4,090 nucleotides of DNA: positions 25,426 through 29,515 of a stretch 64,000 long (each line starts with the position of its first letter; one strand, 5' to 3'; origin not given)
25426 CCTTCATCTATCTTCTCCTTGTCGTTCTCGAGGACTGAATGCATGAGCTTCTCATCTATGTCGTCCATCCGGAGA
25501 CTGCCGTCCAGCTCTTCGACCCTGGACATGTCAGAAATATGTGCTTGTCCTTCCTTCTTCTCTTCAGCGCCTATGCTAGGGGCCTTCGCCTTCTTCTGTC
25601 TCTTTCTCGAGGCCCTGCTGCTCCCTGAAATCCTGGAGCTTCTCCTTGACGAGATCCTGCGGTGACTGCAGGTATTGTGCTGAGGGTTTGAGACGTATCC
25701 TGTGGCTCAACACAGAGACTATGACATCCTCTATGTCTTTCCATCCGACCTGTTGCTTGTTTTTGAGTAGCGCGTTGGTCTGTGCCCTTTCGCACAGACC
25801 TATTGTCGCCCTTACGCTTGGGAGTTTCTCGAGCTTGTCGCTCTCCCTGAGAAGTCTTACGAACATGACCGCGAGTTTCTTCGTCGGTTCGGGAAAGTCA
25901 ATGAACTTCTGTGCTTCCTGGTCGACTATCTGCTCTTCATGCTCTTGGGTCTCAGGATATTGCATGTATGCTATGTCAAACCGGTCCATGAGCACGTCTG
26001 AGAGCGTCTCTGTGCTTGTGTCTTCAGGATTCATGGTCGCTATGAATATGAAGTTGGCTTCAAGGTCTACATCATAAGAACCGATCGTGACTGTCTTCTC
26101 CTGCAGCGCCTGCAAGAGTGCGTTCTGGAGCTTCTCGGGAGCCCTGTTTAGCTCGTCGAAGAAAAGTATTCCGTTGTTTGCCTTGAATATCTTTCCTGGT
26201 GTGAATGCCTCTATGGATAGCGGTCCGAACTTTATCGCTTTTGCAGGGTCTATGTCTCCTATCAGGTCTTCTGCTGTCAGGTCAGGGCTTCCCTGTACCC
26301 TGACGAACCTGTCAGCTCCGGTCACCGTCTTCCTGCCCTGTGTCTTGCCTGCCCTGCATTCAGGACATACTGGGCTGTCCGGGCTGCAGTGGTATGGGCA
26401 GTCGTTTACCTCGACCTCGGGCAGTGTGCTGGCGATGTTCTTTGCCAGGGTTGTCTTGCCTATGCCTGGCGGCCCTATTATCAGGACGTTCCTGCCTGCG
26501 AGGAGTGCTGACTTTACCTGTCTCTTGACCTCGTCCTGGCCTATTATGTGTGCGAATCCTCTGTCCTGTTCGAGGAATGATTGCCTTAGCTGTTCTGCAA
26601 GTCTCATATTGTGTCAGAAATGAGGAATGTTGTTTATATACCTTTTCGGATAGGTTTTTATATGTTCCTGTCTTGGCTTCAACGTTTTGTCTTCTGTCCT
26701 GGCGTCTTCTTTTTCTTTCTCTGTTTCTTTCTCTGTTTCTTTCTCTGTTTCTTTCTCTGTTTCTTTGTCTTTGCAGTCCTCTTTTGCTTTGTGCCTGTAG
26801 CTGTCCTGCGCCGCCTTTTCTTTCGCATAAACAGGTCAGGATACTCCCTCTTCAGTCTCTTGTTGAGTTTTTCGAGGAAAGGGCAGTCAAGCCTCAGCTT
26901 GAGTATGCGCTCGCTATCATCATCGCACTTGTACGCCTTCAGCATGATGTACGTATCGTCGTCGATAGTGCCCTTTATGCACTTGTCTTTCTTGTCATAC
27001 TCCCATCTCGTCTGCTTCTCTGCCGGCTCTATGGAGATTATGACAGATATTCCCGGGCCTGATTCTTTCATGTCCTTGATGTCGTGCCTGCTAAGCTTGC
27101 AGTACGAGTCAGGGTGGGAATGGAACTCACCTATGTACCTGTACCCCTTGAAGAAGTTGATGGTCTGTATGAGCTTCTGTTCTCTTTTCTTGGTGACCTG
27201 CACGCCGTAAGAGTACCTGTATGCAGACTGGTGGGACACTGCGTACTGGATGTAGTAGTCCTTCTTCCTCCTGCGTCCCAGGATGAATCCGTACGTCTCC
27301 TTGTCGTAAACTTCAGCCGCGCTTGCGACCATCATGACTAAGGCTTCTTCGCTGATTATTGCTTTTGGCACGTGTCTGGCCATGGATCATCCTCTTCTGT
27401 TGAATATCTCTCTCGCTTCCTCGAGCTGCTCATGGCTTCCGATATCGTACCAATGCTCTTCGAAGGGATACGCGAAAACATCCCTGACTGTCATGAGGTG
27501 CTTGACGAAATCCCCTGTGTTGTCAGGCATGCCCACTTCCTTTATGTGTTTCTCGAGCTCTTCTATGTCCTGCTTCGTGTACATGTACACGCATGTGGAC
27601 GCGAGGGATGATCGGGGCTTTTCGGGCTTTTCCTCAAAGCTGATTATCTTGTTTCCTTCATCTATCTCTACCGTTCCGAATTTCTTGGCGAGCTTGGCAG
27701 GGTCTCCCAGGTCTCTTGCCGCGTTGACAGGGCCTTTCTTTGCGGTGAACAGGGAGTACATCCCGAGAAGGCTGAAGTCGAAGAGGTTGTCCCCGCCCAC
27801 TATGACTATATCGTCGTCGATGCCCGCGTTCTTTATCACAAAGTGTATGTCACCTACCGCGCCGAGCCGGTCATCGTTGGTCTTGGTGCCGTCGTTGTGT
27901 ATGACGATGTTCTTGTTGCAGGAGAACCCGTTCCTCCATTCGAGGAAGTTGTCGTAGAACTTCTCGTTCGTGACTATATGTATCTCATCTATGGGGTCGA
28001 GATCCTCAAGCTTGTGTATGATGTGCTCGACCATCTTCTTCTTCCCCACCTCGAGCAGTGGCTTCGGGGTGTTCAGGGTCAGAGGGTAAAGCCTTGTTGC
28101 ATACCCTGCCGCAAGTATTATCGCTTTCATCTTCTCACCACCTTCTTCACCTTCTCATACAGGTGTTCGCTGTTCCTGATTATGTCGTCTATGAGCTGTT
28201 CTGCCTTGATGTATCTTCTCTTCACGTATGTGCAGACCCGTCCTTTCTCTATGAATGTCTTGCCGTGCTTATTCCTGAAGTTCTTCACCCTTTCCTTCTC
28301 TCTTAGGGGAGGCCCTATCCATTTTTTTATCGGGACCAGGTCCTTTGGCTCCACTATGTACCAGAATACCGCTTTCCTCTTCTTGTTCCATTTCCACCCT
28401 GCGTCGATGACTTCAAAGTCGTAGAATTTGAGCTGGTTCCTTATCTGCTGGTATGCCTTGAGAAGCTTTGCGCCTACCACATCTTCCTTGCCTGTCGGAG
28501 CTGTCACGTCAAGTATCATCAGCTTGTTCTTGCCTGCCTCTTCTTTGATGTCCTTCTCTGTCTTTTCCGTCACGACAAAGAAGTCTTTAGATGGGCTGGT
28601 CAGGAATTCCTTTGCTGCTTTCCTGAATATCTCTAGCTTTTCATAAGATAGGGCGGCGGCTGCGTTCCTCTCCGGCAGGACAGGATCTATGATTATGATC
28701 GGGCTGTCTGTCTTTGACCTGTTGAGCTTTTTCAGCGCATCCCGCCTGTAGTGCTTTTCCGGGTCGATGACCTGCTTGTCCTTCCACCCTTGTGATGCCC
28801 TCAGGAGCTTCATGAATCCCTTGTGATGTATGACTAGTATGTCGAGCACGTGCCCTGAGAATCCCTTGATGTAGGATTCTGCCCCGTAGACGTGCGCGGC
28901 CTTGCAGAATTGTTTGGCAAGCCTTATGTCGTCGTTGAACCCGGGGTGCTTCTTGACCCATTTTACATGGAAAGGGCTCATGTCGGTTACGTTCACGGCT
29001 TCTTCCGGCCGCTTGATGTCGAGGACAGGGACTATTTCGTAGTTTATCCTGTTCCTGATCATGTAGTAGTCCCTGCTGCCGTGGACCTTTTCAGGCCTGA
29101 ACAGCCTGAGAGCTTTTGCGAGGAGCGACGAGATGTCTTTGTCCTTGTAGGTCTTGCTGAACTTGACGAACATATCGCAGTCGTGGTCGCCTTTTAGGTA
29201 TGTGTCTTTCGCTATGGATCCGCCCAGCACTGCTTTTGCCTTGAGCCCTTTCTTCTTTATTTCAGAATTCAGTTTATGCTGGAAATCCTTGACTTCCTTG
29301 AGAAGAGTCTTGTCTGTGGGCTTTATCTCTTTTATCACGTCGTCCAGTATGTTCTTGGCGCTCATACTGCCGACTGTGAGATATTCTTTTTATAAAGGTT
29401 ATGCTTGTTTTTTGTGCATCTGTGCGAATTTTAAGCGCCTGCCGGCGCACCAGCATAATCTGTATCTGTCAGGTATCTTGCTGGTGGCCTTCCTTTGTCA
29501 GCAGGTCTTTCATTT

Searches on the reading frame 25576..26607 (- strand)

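Call 33: search_protein_families(library=pfam, proteins=[window:25576-26607:-])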
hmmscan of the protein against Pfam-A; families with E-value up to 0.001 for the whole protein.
window:25576-26607:- (343 aa): 22 families
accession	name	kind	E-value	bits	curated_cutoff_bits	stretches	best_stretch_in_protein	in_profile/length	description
PF07726.17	AAA_3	-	6e-21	75.1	27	1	99-210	25-129/131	ATPase family associated with various cellular activities (AAA)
PF01078.27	Mg_chelatase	-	1.5e-20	73.9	20.3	2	135-198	97-162/207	Magnesium chelatase, subunit ChlI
PF07728.20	AAA_5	-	8.2e-19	68.4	22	1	100-210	27-139/139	AAA domain (dynein-related subfamily)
PF00158.32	Sigma54_activat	-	6.6e-12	45.9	20.2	1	137-193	86-142/168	Sigma-54 interaction domain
PF20030.5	bpMoxR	-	1.9e-11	43.9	27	2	127-212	74-166/205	MoxR domain in the MoxR-vWA-beta-propeller ternary systems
PF00004.35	AAA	-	2.4e-10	41.4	21.2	1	41-62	1-22/131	ATPase family associated with various cellular activities (AAA)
PF00493.29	MCM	-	2.4e-10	40.4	23.3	1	136-226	113-214/224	MCM P-loop domain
PF17863.7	AAA_lid_2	-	3.3e-10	40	22.7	1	264-319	14-70/74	AAA lid domain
PF05496.18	RuvB_N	-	1.8e-07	31.5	27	1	18-62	6-57/159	Holliday junction DNA helicase RuvB P-loop domain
PF07724.20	AAA_2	-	2.3e-07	31.5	27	1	141-228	72-148/166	AAA domain (Cdc48 subfamily)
PF13191.12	AAA_16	-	6.2e-06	27.2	32.6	1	28-166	9-153/167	AAA ATPase domain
PF20720.3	nSTAND3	-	1.5e-05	25.2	27.2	1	29-62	8-41/155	Novel STAND NTPase 3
PF13401.12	AAA_22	-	2e-05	25.3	27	1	39-88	6-33/130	AAA domain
PF08298.17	AAA_PrkA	-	3.3e-05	23.5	25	0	114-194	202-283/358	PrkA AAA domain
PF13245.12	AAA_19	-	3.7e-05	24.3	25.1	1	35-173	8-121/134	AAA domain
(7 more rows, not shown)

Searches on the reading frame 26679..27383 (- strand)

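Call 33: search_protein_families(library=pfam, proteins=[window:26679-27383:-])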
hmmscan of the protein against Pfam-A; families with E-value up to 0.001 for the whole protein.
window:26679-27383:- (234 aa): 1 family
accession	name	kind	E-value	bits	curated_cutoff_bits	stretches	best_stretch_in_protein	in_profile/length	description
PF14464.11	Prok-JAB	-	6.1e-10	39.4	25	1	13-123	3-108/114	Prokaryotic homologs of the JAB domain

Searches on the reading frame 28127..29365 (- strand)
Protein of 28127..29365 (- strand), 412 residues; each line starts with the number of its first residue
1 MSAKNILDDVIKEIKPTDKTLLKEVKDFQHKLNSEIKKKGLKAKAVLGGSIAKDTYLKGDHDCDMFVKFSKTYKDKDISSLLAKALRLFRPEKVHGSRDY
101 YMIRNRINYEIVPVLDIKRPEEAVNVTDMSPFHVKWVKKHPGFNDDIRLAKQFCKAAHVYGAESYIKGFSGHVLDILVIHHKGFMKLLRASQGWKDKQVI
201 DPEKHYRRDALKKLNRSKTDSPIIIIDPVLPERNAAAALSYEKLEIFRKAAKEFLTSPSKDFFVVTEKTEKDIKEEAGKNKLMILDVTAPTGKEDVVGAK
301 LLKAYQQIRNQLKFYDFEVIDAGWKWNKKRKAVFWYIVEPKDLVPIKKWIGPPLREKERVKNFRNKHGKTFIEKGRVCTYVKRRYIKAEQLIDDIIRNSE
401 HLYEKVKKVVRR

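Call 33: search_protein_families(library=pfam, proteins=[window:28127-29365:-])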
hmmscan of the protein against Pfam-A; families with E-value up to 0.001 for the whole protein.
window:28127-29365:- (412 aa): 4 families
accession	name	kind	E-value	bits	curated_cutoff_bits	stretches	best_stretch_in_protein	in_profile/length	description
PF09249.16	tRNA_NucTransf2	-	6.7e-35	120.2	27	1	145-263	1-112/113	tRNA nucleotidyltransferase, second domain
PF21133.2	CAA_C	-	1.9e-15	57.2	22.2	1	283-410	6-135/144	CCA-adding enzyme, C-terminal domain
PF01909.29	NTP_transf_2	-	1.1e-05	26.1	21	1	31-81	3-47/93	Nucleotidyltransferase domain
PF18144.7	SMODS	-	0.00015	22.5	26.5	1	1-128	1-142/164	Second Messenger Oligonucleotide or Dinucleotide Synthetase domain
